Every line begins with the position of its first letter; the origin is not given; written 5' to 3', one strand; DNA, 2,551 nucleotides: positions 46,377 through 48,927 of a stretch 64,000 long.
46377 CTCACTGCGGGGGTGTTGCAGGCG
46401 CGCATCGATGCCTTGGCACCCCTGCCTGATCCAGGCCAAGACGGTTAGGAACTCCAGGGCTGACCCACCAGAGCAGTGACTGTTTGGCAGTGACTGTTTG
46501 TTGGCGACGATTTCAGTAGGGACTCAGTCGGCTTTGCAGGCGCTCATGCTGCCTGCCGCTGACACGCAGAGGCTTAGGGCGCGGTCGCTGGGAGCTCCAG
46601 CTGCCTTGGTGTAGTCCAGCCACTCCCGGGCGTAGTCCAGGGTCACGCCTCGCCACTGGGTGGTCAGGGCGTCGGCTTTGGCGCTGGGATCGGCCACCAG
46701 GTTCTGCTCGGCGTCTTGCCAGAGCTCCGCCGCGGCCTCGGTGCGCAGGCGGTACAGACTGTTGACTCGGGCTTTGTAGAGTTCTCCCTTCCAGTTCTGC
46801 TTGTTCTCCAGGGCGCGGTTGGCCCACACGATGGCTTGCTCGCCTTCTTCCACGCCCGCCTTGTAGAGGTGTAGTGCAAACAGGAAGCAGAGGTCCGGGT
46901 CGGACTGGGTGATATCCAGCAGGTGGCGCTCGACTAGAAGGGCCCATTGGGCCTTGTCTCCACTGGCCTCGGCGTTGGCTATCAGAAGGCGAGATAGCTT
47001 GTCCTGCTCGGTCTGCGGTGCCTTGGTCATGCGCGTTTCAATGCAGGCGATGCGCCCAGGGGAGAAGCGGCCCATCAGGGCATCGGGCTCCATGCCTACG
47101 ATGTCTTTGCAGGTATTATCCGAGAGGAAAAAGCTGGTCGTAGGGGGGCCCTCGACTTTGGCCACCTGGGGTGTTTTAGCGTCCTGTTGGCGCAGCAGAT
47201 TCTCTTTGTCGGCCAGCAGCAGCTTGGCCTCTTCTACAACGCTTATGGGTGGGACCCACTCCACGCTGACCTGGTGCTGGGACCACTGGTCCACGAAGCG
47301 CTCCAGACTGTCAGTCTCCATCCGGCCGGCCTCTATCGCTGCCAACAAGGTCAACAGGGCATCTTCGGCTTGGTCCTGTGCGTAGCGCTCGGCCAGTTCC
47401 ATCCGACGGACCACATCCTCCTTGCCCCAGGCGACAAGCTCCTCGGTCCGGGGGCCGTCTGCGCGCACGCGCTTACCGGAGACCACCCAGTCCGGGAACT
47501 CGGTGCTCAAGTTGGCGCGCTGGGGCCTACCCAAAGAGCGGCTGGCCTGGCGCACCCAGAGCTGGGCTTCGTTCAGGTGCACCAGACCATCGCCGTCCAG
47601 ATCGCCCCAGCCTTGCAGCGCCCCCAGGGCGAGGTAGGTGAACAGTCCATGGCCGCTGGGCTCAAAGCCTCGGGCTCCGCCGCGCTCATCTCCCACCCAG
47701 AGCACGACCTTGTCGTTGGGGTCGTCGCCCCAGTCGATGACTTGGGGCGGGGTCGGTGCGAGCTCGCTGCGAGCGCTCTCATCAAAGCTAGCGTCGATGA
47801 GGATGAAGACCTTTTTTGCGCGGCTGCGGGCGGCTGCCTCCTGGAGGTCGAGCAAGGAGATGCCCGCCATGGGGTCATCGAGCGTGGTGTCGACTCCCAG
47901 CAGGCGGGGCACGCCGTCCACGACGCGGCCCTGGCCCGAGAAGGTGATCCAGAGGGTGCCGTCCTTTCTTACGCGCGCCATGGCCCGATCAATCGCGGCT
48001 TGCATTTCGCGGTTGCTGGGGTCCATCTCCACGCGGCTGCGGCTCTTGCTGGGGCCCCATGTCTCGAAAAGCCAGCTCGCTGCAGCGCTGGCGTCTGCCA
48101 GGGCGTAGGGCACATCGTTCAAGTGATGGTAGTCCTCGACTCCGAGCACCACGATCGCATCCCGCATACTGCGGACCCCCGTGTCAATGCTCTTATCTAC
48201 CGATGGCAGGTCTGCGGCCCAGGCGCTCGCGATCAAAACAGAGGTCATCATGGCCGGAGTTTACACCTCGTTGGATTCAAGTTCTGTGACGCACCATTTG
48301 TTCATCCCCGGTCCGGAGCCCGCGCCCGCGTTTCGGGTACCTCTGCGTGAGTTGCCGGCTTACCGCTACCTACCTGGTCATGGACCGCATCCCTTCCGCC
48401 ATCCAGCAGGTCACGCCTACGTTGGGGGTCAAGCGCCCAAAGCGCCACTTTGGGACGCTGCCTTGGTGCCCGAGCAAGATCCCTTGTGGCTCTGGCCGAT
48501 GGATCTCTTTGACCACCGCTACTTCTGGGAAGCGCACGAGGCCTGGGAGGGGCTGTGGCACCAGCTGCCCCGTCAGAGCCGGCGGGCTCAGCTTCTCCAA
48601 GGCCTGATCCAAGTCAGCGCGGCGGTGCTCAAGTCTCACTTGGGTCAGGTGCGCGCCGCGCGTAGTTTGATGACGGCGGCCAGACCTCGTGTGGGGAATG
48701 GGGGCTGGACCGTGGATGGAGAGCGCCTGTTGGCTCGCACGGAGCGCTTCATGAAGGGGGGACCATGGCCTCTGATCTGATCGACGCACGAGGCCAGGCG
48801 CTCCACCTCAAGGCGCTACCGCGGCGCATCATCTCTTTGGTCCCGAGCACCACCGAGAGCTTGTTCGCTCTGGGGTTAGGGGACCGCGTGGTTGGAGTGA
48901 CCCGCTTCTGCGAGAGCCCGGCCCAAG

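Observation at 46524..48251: Orthocaspase-like domain with both catalytic residues substituted (His to Gln, Cys to Ser)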

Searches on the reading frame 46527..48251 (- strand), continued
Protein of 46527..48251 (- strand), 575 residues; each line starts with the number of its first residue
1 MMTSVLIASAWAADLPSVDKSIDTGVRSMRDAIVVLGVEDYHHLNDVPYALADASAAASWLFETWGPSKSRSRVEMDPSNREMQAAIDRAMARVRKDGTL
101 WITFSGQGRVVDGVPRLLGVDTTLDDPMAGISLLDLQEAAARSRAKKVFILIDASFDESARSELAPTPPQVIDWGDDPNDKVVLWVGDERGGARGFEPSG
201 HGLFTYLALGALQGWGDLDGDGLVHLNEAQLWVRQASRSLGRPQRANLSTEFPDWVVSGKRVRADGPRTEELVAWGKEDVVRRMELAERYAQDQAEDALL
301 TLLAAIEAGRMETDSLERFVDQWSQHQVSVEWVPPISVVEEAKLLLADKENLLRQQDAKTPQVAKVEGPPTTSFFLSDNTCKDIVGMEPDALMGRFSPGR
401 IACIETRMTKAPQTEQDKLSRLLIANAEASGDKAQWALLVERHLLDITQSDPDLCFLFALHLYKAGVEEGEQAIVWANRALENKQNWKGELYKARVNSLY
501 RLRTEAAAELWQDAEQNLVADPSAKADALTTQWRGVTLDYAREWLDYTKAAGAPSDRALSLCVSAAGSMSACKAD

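Call 30: find_encoding_contigs(protein=P0009, flank=6000, max_places=2)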
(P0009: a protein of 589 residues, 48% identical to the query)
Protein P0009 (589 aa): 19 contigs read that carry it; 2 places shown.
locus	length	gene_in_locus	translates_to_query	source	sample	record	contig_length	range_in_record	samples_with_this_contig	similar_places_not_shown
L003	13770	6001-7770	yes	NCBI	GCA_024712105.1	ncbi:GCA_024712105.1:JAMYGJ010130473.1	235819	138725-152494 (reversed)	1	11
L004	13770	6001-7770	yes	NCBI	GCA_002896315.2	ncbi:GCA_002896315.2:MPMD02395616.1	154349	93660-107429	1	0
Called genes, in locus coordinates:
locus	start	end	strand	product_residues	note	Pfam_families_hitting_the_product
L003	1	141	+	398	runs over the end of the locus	PF07610:DUF1573 (faint), PF12371:TMEM131_like_N (faint), PF22067:Cep192_D3 (faint), PF22544:HYDIN_VesB_CFA65-like_Ig, PF22073:Cep192_D4 (weak), PF22544:HYDIN_VesB_CFA65-like_Ig, PF15780:ASH (weak)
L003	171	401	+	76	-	-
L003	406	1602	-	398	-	PF00884:Sulfatase, PF01663:Phosphodiest (faint)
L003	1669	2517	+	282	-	PF08668:HDOD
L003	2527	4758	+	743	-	PF01055:Glyco_hydro_31_2nd, PF21365:Glyco_hydro_31_3rd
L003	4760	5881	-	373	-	-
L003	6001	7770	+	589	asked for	-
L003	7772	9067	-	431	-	PF00092:VWA, PF13519:VWA_2, PF13768:VWA_3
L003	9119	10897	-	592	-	PF01364:Peptidase_C25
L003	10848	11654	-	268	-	PF13620:CarboxypepD_reg (weak)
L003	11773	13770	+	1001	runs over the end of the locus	PF01804:Penicil_amidase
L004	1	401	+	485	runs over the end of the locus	PF07610:DUF1573 (faint), PF12371:TMEM131_like_N (faint), PF22067:Cep192_D3 (faint), PF22544:HYDIN_VesB_CFA65-like_Ig, PF15780:ASH (weak), PF22073:Cep192_D4 (weak), PF22544:HYDIN_VesB_CFA65-like_Ig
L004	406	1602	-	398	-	PF00884:Sulfatase, PF01663:Phosphodiest (faint)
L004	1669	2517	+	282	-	PF08668:HDOD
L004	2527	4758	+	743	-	PF01055:Glyco_hydro_31_2nd, PF21365:Glyco_hydro_31_3rd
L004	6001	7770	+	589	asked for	-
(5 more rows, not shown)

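Call 31: find_related_loci(query=A1, collection=genome_contigs, flank=6000)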
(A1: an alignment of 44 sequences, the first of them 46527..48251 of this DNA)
Query A1 (575 aa) in genome_contigs; peptide patterns used: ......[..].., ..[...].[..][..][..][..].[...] (x = any residue, [..] = any of these).
205 stretches matched a pattern; 147 encode a relative of the query (tblastn E <= 1e-3); the best 80 are kept; 80 distinct loci.
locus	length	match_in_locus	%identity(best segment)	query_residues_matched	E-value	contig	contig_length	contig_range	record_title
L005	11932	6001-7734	84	1-575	0e+0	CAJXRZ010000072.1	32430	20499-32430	MAG TPA_asm: uncultured proteobacterium isolate SRR3933377_bin.20_MetaBAT_v2.12.1_MAG genome assembly, contig: NODE_347_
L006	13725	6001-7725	67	1-575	0e+0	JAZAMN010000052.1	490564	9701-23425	MAG: Myxococcota bacterium isolate XB_MAG94 DB_MAG94_0052, whole genome shotgun sequence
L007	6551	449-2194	49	1-574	1e-172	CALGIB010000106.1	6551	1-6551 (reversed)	MAG TPA_asm: uncultured proteobacterium isolate ERR2206756_bin.71_CONCOCT_v1.1_MAG genome assembly, contig: ERZ887841.76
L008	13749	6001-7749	48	1-574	3e-163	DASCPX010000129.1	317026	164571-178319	MAG TPA_asm: Myxococcota bacterium isolate Fu_MAG_56 c_000001096603, whole genome shotgun sequence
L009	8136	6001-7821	44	1-573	3e-140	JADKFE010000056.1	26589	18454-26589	MAG: Deltaproteobacteria bacterium isolate Rand_18-Q3-R56-63_MAXAC.001 tig00016937-10-265070, whole genome shotgun seque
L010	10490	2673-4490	44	1-573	1e-139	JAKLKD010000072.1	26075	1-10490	MAG: Myxococcota bacterium isolate MAG.235 MAG.235-scaffold_1404, whole genome shotgun sequence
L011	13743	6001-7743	44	13-572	8e-139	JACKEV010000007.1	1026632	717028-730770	MAG: Alphaproteobacteria bacterium isolate HK-STAS-MYXO-43 HK-STAS-MYXO-43_7, whole genome shotgun sequence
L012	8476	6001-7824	44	1-573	4e-137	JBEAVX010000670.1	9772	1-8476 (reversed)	MAG: Pseudomonadota bacterium isolate NASQAN2011_262_B_bin.21 scaffold_772161, whole genome shotgun sequence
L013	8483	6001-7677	36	16-574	2e-105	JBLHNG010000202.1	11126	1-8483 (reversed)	MAG: Myxococcota bacterium isolate 3300055726_82 Ga0535650_0010050, whole genome shotgun sequence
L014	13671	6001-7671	37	16-574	4e-105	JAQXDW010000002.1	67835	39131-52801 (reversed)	MAG: Myxococcota bacterium isolate cluster4_bin.77 k119_291921, whole genome shotgun sequence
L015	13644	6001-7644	38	25-573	2e-102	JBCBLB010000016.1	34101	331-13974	MAG: Myxococcota bacterium isolate J06627_4 k141_611401_length_34101_cov_12.0074, whole genome shotgun sequence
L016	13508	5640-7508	34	1-573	9e-101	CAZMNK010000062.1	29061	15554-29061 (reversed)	MAG TPA_asm: uncultured Enterobacterales bacterium isolate SRP308112_co1_330 genome assembly, contig: NODE_2155_length_2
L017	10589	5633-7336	38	14-574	6e-98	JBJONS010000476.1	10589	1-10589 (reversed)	MAG: Pseudomonadota bacterium isolate umpqua_2019_sw_WHONDRS-S19S_0079_B_bin.20 scaffold_1736069, whole genome shotgun s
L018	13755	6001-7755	47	1-573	2e-157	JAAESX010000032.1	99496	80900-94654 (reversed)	MAG: Proteobacteria bacterium isolate Ust_23 UstG_CONTIG337311, whole genome shotgun sequence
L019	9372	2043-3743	38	16-572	1e-95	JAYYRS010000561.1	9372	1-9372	MAG: Myxococcota bacterium isolate DS_MAG79 DS_MAG79_0561, whole genome shotgun sequence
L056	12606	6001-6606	50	376-573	5e-60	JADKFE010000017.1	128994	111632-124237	MAG: Deltaproteobacteria bacterium isolate Rand_18-Q3-R56-63_MAXAC.001 tig00005946-10-1288190, whole genome shotgun sequ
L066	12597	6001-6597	49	378-574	5e-56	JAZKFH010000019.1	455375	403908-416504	MAG: Myxococcota bacterium isolate DC_HB_02_SPN181219-bin069 DCHB02SPN_B069_0_000000000019, whole genome shotgun sequenc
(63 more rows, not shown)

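Call 48: search_protein_families(library=pfam, proteins=[L056:5362-6609:+, L056:3884-4918:+, L056:6614-7984:+, L056:7999-9573:+, L066:5152-6600:+], max_evalue=0.01)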
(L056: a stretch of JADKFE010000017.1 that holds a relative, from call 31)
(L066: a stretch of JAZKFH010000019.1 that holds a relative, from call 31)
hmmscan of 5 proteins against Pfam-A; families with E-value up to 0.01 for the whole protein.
L056:5362-6609:+ (416 aa): 0 families

L056:3884-4918:+ (345 aa): 2 families
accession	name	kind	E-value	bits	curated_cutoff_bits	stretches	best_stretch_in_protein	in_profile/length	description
PF14559.12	TPR_19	-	5.2e-05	23.9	25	1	40-100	2-61/68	Tetratricopeptide repeat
PF13176.12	TPR_7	-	0.0052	17.2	27.9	0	134-152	6-24/36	Tetratricopeptide repeat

L056:6614-7984:+ (457 aa): 0 families

L056:7999-9573:+ (525 aa): 1 family
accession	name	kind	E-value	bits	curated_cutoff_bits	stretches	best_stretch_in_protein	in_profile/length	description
PF00496.27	SBP_bac_5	-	1.3e-35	123.6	32.4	1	68-436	2-359/368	Bacterial extracellular solute-binding proteins, family 5 Middle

L066:5152-6600:+ (483 aa): 0 families

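Call 52: search_protein_representatives(alignment_id=A1)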
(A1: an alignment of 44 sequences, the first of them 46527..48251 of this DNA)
Query: 44 sequences, 593 profile positions. Proteins with E-value up to 0.001 (for the whole library): 48297; up to 1e-10: 15683; up to 1e-30: 1094. The best 150 are listed.
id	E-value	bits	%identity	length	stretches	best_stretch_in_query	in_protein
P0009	1.9e-252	855.6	-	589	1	4-592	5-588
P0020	7.7e-231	784.3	-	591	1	4-590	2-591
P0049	2.0e-210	716.9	-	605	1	4-591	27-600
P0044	2.7e-208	709.8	-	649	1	3-592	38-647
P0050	2.3e-205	700.2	-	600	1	4-591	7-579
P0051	1.9e-204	697.1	-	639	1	18-591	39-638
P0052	1.3e-198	677.9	-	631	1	3-591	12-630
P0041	3.0e-194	663.5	-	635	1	3-592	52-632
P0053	1.3e-190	651.4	-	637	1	14-591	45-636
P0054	1.8e-185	634.5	-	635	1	7-591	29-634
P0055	6.8e-184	629.3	-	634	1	10-591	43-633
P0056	3.2e-183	627.1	-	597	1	4-590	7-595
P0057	1.7e-182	624.7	-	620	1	14-592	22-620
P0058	4.2e-182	623.4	-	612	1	6-592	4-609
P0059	6.6e-179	612.8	-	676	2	171-591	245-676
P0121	4.5e-74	266.6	-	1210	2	5-285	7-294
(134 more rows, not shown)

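Call 60: search_protein_families(library=padloc, proteins=[window:46527-48251:-, P0028, P0121], max_evalue=0.01)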
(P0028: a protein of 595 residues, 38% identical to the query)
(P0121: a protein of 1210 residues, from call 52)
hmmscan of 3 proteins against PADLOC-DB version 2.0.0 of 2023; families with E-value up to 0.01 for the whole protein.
window:46527-48251:- (575 aa): 1 family
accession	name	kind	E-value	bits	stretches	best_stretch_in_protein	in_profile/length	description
PDLC02987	caspase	-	0.00095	16.5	1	35-156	7-126/453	-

P0028 (595 aa): 0 families

P0121 (1210 aa): 1 family
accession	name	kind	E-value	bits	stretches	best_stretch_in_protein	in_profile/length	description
PDLC02987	caspase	-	8.9e-13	46.2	1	37-251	5-158/453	-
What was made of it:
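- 47466..48164 (-): Caspase/hemoglobinase-fold (p20-like, Peptidase C14) domain, aa ~30-262. PADLOC caspase model E 9.5e-4 (call 60).
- On Caspase/hemoglobinase fold (MEROPS clan CD, family C14; Pfam PF00656): The PADLOC caspase model hits the query at E 9.5e-4 (call 60).
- Checked: The PADLOC 'caspase' model hits the query itself at E 9.5e-4 (call 60).
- Tried and rejected: PADLOC gave only the generic caspase model and no defence-system context (call 60).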

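Call 63: list_cluster_members(proteins=[window:46527-48251:-])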
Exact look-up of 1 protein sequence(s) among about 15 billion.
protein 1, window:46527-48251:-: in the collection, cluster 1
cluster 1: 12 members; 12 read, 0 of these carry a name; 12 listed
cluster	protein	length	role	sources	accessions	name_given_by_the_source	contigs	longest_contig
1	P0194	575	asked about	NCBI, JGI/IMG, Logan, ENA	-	-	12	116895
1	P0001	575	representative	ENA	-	-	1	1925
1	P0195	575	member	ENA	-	-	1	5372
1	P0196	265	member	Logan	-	-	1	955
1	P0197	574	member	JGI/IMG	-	-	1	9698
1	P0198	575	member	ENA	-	-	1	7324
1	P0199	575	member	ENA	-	-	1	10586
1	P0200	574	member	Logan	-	-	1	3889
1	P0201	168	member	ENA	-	-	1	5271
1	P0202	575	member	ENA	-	-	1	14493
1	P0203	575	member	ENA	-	-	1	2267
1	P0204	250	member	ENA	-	-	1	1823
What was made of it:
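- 46524..48251 (-): Complete ORF of 575 aa plus stop codon: the pseudo-orthocaspase gene. The protein is 100% identical to sequences on 12 public contigs (call 63).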

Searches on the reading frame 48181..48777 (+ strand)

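Call 48: search_protein_families(library=pfam, proteins=[window:48181-48777:+], max_evalue=0.01)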
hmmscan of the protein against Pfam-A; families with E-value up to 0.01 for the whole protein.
window:48181-48777:+ (199 aa): 1 family
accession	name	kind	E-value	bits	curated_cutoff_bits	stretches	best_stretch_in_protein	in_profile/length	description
PF03745.19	DUF309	-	1.3e-16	60.4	27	1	108-163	6-59/59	Domain of unknown function (DUF309)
